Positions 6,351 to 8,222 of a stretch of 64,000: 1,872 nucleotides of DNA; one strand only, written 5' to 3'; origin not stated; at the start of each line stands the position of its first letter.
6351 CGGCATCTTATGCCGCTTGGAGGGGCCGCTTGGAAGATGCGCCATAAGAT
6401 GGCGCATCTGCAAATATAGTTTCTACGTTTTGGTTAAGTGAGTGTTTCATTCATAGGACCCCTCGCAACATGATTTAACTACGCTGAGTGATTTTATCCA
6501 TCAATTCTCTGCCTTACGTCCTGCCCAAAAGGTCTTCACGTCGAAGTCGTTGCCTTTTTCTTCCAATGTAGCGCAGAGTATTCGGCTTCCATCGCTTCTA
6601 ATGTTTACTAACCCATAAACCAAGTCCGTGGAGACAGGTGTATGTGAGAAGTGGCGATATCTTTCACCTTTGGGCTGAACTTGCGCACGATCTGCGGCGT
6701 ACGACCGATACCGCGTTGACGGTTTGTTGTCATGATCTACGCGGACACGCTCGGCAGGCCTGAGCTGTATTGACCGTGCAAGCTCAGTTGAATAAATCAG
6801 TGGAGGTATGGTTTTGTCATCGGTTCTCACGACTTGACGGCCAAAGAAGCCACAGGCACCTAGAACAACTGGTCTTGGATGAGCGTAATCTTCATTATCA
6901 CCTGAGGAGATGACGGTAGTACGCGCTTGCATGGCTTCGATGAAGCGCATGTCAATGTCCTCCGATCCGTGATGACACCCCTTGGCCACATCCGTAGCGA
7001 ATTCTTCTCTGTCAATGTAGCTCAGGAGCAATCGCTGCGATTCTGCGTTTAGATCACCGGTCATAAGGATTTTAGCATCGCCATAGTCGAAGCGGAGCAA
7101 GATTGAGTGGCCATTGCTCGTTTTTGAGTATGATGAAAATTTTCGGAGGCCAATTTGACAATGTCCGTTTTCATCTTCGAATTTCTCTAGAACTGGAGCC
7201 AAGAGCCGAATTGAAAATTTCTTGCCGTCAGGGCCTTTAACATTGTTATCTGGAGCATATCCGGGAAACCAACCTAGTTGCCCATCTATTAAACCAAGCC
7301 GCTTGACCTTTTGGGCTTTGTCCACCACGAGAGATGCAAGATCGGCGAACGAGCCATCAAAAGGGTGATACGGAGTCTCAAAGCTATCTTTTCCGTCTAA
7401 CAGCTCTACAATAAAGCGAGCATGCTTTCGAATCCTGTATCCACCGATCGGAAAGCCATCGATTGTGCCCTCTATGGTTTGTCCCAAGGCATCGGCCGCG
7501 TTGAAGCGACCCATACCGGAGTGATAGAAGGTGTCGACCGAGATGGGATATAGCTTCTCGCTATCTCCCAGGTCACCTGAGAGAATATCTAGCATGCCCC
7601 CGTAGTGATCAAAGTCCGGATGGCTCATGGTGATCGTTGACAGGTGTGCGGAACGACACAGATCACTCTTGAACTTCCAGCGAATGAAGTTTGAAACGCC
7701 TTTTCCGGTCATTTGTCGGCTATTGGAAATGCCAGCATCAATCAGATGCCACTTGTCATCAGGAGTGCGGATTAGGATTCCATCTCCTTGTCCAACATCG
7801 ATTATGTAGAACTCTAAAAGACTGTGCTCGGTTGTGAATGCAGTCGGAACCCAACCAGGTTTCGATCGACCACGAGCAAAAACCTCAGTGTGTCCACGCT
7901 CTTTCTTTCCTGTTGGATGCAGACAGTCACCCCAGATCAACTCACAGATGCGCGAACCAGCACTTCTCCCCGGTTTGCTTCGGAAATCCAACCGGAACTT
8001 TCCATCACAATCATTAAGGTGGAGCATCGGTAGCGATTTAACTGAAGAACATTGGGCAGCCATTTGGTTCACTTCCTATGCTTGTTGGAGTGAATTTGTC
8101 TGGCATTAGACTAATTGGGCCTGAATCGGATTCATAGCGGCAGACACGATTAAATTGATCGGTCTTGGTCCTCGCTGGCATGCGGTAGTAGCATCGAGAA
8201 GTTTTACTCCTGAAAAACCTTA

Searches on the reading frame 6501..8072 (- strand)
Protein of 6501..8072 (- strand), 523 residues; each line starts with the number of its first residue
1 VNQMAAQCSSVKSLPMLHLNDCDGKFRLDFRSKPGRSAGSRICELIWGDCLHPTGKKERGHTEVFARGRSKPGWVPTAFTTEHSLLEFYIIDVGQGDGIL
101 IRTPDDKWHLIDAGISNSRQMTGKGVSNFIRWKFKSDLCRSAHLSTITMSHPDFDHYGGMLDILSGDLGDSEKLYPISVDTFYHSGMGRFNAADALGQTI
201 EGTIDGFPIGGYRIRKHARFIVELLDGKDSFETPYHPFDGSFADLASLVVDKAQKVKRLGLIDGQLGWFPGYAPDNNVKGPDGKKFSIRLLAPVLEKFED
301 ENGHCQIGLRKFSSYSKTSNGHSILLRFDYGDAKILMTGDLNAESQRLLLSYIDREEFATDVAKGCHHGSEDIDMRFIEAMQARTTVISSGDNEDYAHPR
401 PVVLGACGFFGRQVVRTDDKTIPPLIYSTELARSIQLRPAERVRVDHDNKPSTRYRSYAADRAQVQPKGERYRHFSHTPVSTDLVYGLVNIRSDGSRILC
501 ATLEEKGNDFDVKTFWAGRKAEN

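Call 3: search_protein_families(library=pfam, proteins=[window:6501-8072:-], max_evalue=0.1)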
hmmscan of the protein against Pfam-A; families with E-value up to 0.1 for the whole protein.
window:6501-8072:- (523 aa): 1 family
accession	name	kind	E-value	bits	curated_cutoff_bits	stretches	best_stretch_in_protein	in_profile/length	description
PF00753.33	Lactamase_B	-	5.1e-07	30.3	22.7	1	92-163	2-63/196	Metallo-beta-lactamase superfamily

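Call 4: search_protein_families(library=padloc, proteins=[window:6501-8072:-], max_evalue=0.1)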
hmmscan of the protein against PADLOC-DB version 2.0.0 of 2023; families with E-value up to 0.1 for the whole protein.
window:6501-8072:- (523 aa): 7 families
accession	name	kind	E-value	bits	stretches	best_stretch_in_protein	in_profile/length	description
PDLC03854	LmuA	-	3.1e-12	44.3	2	310-401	203-297/345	-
PDLC03805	RTasMBL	-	3.3e-09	34.4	2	316-395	179-263/322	DRT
PDLC02158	Avs1a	-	3.7e-09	34.3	2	315-404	249-340/392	-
PDLC04675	PDC-M48B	-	2.2e-07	28.4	1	318-395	154-234/291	-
PDLC04676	PDC-M48B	-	3e-05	21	0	95-164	17-81/357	-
PDLC04677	PDC-M48B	-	0.00037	17.9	1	90-169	7-84/339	-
PDLC04673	PDC-M48B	-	0.002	15.6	0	91-160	7-68/296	-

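Call 5: search_protein_families(library=ncbifam, proteins=[window:6501-8072:-], max_evalue=0.1)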
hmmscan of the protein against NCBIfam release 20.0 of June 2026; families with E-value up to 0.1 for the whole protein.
window:6501-8072:- (523 aa): 5 families
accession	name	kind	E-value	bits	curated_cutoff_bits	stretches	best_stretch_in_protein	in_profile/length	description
TIGR00361.1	ComEC_Rec2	equivalog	1.4e-18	66.4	190.05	2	316-419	559-661/663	DNA internalization-related competence protein ComEC/Rec2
NF041809.1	Avs1a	equivalog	2.6e-11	42.9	420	2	314-404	246-338/387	AVAST type 1 anti-phage system MBL fold metallo-hydrolase Avs1a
NF008580.0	PRK11539.1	equivalog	2.5e-10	39.4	969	2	316-396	617-697/758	ComEC family protein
NF049846.1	blaAHM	exception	2.1e-06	26.8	590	1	314-393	188-265/304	AHM family subclass B3-like metallo-beta-lactamase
NF058524.1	6A-MBL_enzyme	equivalog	4.1e-05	22.9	220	1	92-164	3-77/346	anti-phage 6A-MBL system MBL-fold protein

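Call 6: find_homologous_proteins(query=window:6501-8072:-)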
Query window:6501-8072:- (523 aa): 2338 proteins with E <= 0.001 among 8000 candidates; the best 120 are listed.
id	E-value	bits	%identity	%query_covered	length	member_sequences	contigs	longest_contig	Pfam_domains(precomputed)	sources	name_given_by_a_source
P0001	0.0e+0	1220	100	99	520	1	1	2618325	PF00753.34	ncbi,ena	-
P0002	1.8e-225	768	64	96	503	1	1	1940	-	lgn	-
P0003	8.7e-217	739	62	97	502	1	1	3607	PF00753.34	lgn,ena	-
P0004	2.1e-213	728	61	97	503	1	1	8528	PF00753.34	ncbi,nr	ncbi:MAG: MBL fold metallo-hydrolase [Gammaproteobacteria bacterium]|nr:MBL fold metallo-hydrolase [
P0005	5.9e-211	720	61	96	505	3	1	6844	PF00753.34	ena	-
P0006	3.7e-209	714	61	96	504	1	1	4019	PF00753.34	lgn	-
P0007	6.3e-206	703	60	96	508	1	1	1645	PF00753.34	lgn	-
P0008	8.5e-206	703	60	96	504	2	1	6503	PF00753.34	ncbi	-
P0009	9.3e-203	693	60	96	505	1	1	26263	PF00753.34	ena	-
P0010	7.3e-202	690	57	97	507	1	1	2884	PF00753.34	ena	-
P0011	3.2e-199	681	60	96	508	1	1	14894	PF00753.34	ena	-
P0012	7.7e-195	667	57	96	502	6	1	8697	PF00753.34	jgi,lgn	-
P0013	9.7e-193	660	57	97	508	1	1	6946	PF00753.34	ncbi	-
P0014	2.2e-190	652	56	96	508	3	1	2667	PF00753.34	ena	-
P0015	6.0e-175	601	55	96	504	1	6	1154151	PF00753.34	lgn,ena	-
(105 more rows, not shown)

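Call 7: find_related_loci(query=window:6501-8072:-, collection=genome_contigs, flank=10000)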
Query window:6501-8072:- (523 aa) in genome_contigs; peptide patterns used: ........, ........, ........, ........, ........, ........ (x = any residue, [..] = any of these).
91 stretches matched a pattern; 9 encode a relative of the query (tblastn E <= 1e-3); 9 distinct loci.
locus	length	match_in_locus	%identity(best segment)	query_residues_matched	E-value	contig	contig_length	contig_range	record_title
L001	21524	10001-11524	59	7-518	0e+0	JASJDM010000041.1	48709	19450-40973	MAG: Lysobacterales bacterium isolate MO_188.B40 MO_188.c_319, whole genome shotgun sequence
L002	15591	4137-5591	50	19-518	1e-154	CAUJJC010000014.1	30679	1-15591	MAG: Verrucomicrobiota bacterium isolate KLAP44 genome assembly, contig: KLAP44_631384, whole genome shotgun sequence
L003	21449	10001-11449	50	17-521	5e-154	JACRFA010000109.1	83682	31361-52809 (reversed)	MAG: Ignavibacteriae bacterium isolate NC_groundwater_1713_Pr3_B-0.1um_53_10 SR-2_scaffold_141_1304727, whole genome sho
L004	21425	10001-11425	49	25-510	7e-151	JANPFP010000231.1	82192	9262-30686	MAG: Acidobacteriota bacterium isolate VAR_78_concoct_211 VAR_78_k141_3108621, whole genome shotgun sequence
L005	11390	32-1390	52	64-522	1e-148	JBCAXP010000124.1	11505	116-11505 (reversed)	MAG: Pseudomonadota bacterium isolate J06555_7 NODE_124_length_11505_cov_4.456073, whole genome shotgun sequence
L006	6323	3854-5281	48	19-518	4e-149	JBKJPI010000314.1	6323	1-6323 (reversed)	MAG: Burkholderiales bacterium isolate ant_bin.453 k117_1412050, whole genome shotgun sequence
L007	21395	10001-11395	49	39-518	1e-141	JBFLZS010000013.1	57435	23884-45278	MAG: Nitrospirota bacterium isolate MAG117 MAG117_13, whole genome shotgun sequence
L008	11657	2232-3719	45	1-518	1e-144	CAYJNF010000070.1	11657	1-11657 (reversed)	MAG TPA_asm: uncultured Chitinophagales bacterium isolate ERP124720_co1_156 genome assembly, contig: NODE_6527_length_11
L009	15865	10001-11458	44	25-521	1e-125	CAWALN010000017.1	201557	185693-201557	MAG: uncultured Chloroflexia bacterium isolate MFD01872.bin.2.65 genome assembly, contig: contig_185540, whole genome sh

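Call 11: find_encoding_contigs(protein=P0009, flank=8000, max_places=3)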
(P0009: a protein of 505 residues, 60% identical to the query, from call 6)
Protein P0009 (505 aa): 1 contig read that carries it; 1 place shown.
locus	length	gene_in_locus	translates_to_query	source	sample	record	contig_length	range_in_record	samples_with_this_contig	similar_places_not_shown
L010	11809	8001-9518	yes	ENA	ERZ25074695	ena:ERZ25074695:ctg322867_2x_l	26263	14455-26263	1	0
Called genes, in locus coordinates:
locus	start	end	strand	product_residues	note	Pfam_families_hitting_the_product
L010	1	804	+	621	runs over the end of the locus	PF07517:SecA_DEAD, PF00270:DEAD (weak), PF01043:SecA_PP_bind, PF21090:P-loop_SecA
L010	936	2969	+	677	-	PF01590:GAF (faint), PF25919:BSH_CusB (faint), PF25973:BSH_CzcB (weak), PF25984:BSH_YknX (weak)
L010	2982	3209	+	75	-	-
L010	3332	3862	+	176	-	-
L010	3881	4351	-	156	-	-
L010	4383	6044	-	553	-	PF03098:An_peroxidase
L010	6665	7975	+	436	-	-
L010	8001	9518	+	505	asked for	PF00753:Lactamase_B (faint)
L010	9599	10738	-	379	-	PF13433:Peripla_BP_5, PF13458:Peripla_BP_6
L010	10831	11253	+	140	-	PF12802:MarR_2, PF01047:MarR, PF13412:HTH_24 (weak)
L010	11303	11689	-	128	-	PF21006:NHase_beta_N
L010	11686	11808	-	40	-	?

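Call 12: find_encoding_contigs(protein=P0015, flank=8000, max_places=3)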
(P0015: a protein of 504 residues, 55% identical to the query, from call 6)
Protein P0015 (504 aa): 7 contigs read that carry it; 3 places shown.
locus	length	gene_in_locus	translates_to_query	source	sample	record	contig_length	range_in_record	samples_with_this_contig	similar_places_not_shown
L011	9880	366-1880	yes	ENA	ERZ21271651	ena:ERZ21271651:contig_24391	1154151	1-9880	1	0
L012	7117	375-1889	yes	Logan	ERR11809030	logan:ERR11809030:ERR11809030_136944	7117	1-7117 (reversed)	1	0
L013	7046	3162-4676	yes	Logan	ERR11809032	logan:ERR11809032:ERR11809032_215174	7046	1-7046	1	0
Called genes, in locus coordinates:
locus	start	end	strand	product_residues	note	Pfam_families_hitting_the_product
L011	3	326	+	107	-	?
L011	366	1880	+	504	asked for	PF00753:Lactamase_B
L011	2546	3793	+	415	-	-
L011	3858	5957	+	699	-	PF17990:LodA_N, PF18417:LodA_C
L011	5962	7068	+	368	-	PF01266:DAO (faint), PF01494:FAD_binding_3, PF04820:Trp_halogenase (weak), PF07992:Pyr_redox_2 (faint), PF13450:NAD_binding_8 (weak), PF04820:Trp_halogenase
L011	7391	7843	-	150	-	-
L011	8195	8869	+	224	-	PF04140:ICMT, PF04191:PEMT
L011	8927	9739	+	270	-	PF02517:Rce1-like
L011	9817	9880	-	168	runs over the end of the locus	-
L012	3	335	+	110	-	?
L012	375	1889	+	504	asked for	PF00753:Lactamase_B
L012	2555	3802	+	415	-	-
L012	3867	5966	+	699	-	PF17990:LodA_N, PF18417:LodA_C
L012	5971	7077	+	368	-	PF01266:DAO (faint), PF01494:FAD_binding_3, PF04820:Trp_halogenase (weak), PF07992:Pyr_redox_2 (faint), PF13450:NAD_binding_8 (weak), PF04820:Trp_halogenase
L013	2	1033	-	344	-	?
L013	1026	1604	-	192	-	PF13580:SIS_2, PF01380:SIS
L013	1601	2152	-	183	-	PF00702:Hydrolase, PF13419:HAD_2 (weak), PF13242:Hydrolase_like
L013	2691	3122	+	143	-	-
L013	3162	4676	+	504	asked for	PF00753:Lactamase_B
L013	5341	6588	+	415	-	-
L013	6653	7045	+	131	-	?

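Call 13: find_encoding_contigs(protein=P0011, flank=8000, max_places=3)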
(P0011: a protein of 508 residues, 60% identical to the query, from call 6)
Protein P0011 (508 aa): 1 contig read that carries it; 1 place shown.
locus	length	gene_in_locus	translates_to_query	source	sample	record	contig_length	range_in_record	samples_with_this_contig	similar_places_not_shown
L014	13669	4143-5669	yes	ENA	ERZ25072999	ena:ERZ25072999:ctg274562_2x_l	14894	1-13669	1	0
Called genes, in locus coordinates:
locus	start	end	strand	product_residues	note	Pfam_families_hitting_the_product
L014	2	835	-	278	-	?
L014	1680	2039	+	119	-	PF00903:Glyoxalase, PF22677:Ble-like_N (weak), PF18029:Glyoxalase_6 (weak)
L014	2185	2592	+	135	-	-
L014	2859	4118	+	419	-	PF09412:XendoU, PF00932:LTD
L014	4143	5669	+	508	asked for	PF00753:Lactamase_B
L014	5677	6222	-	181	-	PF00440:TetR_N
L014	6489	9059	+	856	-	PF13620:CarboxypepD_reg, PF13715:CarbopepD_reg_2, PF07715:Plug, PF25183:OMP_b-brl_4, PF00593:TonB_dep_Rec_b-barrel, PF25183:OMP_b-brl_4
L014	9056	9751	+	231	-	PF25183:OMP_b-brl_4 (weak)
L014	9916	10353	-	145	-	-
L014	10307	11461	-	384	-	PF06848:Disaggr_repeat, PF00688:TGFb_propeptide (faint), PF24517:CBM96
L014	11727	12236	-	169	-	PF08327:AHSA1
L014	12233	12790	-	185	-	PF08327:AHSA1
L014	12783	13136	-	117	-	PF01022:HTH_5 (weak), PF12840:HTH_20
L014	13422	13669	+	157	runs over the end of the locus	-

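Call 15: find_encoding_contigs(protein=P0001, flank=10000, max_places=2)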
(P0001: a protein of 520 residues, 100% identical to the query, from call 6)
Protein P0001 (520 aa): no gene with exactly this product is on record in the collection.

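Call 26: search_solved_structures(query=window:6501-8072:-, max_evalue=1)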
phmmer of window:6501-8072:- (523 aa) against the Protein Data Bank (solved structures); distinct sequences matched with E-value up to 1: 6.
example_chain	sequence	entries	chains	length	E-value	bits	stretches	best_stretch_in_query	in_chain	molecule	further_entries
9ic4_A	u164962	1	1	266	2.2e-14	56.1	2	310-419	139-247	Competence protein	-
30bt_A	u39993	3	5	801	5.7e-10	41.6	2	310-419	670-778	Beta-lactamase-like domain | ComEC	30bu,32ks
9vc6_A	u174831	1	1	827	1.8e-06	30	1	320-418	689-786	Competence protein ComEC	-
9vc9_A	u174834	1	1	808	0.00011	24.2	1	316-405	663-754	Dna internalization-related competence protein rec2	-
9vcb_A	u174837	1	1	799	0.00067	21.6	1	319-405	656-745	DNA internalization-related competence protein ComEC/Rec2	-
9vcf_A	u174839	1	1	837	0.00071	21.5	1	319-405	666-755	DNA internalization-related competence protein ComEC/Rec2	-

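Call 42: predict_structure(alignment_id=A2)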
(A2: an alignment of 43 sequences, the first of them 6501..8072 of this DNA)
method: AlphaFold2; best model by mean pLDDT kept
length: 523 residues; sequences in the alignment: 43
mean_pLDDT: 89.6   pTM: 0.87
mean pLDDT of the five models: 89.6, 89.2, 88.8, 88.1, 87.7
residues with pLDDT >= 90: 373; 70-90: 92; 50-70: 45; < 50: 13
segments of 3 or more residues with pLDDT < 50: 393-397, 432-436, 483-485
pLDDT, mean of each block of 10 residues (from residue 1): 56 82 97 94 96 96 95 97 96 80 97 90 86 94 98 93 93 92 97 94 97 96 97 97 98 98 96 98 97 98 98 73 96 95 95 98 80 91 91 52 90 97 88 56 82 85 86 81 65 98 76 96 77
secondary structure, 60 per line:
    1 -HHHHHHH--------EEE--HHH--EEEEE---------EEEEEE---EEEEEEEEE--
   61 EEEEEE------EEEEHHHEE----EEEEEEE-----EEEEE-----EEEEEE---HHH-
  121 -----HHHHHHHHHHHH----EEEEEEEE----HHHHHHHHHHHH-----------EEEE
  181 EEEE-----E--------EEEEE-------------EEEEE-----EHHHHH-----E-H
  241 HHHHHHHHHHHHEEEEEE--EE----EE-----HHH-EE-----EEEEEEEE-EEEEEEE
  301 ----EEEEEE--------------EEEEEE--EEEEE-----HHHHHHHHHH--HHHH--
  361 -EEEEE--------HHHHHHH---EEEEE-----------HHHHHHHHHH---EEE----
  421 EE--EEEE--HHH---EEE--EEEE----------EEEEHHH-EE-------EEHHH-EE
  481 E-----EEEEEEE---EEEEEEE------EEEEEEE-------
elements in order: H2-8 E17-19 E27-31 E41-46 E50-58 E61-66 E73-76 E86-92 E98-102 E108-113 H126-137 E142-149 H154-165 E177-184 E199-203 E217-221 H228-232 H240-252 E253-258 E285-292 E294-300 E305-310 E325-330 E333-337 H343-352 H355-358 E362-366 H375-381 E385-389 H401-410 E414-416 E425-428 E437-439 E442-445 E456-459 E479-481 E487-493 E497-503 E510-516

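Call 45: fold_search(model_id=the predicted structure, library=pdb)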
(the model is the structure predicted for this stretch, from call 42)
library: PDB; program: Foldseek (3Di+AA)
matches with E <= 10: 664; with E <= 0.001: 27
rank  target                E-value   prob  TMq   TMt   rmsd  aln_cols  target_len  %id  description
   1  9ic4                  2.7e-13  1.00  0.41  0.77   4.5       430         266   18  Crystal structure of beta-lactamase-like domain of ComEC from Moorella glycerini (released 2025-10-01)
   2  1wra_A                3.7e-08  1.00  0.33  0.53   8.7       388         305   14  Crystal Structure of Phosphorylcholine Esterase Domain of the Virulence Factor Choline Binding Protein E from Streptoc (released 2005-05-31)
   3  8gyg_B                3.8e-07  1.00  0.28  0.44   9.6       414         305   11  Purification ,Crystallization and X-ray Diffraction analysis of a novel arysulfatase from Pseudoalteromonas atlantica  (released 2023-10-18)
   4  8gyg_A                2.1e-06  1.00  0.29  0.47   7.5       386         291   12  Purification ,Crystallization and X-ray Diffraction analysis of a novel arysulfatase from Pseudoalteromonas atlantica  (released 2023-10-18)
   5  1zkp_A                8.2e-05  1.00  0.29  0.53   6.6       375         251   11  1.5A Resolution Crystal Structure of a Metallo Beta Lactamase Family Protein, the ELAC Homolgue of Bacillus anthracis, (released 2005-06-21)
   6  8rbz_k                8.2e-05  1.00  0.22  0.21   9.3       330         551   11  Structure of Integrator-PP2A-SOSS-CTD post-termination complex (released 2024-02-07)
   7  8r22_C                8.6e-05  1.00  0.25  0.29   7.3       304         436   11  INTS9-INTS11-BRAT1-WDR73 complex (released 2024-07-31)
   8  1ww1_B                1.1e-04  1.00  0.29  0.53   7.7       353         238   12  Crystal structure of tRNase Z from Thermotoga maritima (released 2005-02-22)
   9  1zkp_C                1.1e-04  1.00  0.29  0.53   6.8       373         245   10  1.5A Resolution Crystal Structure of a Metallo Beta Lactamase Family Protein, the ELAC Homolgue of Bacillus anthracis, (released 2005-06-21)
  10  5hab_A                1.3e-04  1.00  0.22  0.25  10.0       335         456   10  Crystal structure of mpy-RNase J (mutant H84A), an archaeal RNase J from Methanolobus psychrophilus R15, complex with  (released 2017-01-04)
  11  1zkp_B                1.4e-04  1.00  0.28  0.51   6.7       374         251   10  1.5A Resolution Crystal Structure of a Metallo Beta Lactamase Family Protein, the ELAC Homolgue of Bacillus anthracis, (released 2005-06-21)
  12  5mtz_B                1.4e-04  0.99  0.24  0.17  15.3       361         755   11  Crystal structure of a long form RNase Z from yeast (released 2017-06-21)
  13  6knt_C                1.5e-04  1.00  0.23  0.43   8.0       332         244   12  Crystal structure of the metallo-beta-lactamase fold protein YhfI from Bacillus subtilis (space group P4332) (released 2019-09-18)
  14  3h3e                  1.6e-04  1.00  0.31  0.57   7.3       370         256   14  Crystal structure of Tm1679, A METAL-DEPENDENT HYDROLASE OF THE BETA-LACTAMASE SUPERFAMILY (released 2009-07-14)
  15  7dck_B                2.3e-04  1.00  0.30  0.58   6.2       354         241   10  Crystal structure of phosphodiesterase tw9814 (released 2021-10-27)
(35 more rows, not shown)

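Call 52: search_protein_families(library=phrogs, proteins=[window:6501-8072:-], max_evalue=0.01)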
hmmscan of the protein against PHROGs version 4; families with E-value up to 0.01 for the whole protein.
window:6501-8072:- (523 aa): 3 families
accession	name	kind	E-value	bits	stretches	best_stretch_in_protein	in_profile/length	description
phrog_14556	-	unknown function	2.6e-16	60.4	2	317-420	263-365/451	-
phrog_7043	-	tail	4.9e-10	39.6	1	314-420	762-869/1077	tail protein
phrog_36445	-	unknown function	8.7e-10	39.7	1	319-433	71-184/195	-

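Call 53: search_protein_families(library=pfam, proteins=[L010:6665-7975:+, L001:6681-9611:+, L013:2691-3122:+], max_evalue=0.01)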
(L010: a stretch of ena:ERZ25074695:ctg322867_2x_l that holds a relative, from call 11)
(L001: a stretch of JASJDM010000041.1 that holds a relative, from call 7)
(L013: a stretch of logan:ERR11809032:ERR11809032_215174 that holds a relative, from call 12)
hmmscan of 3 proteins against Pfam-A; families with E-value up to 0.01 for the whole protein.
L010:6665-7975:+ (436 aa): 0 families

L001:6681-9611:+ (976 aa): 0 families

L013:2691-3122:+ (143 aa): 0 families
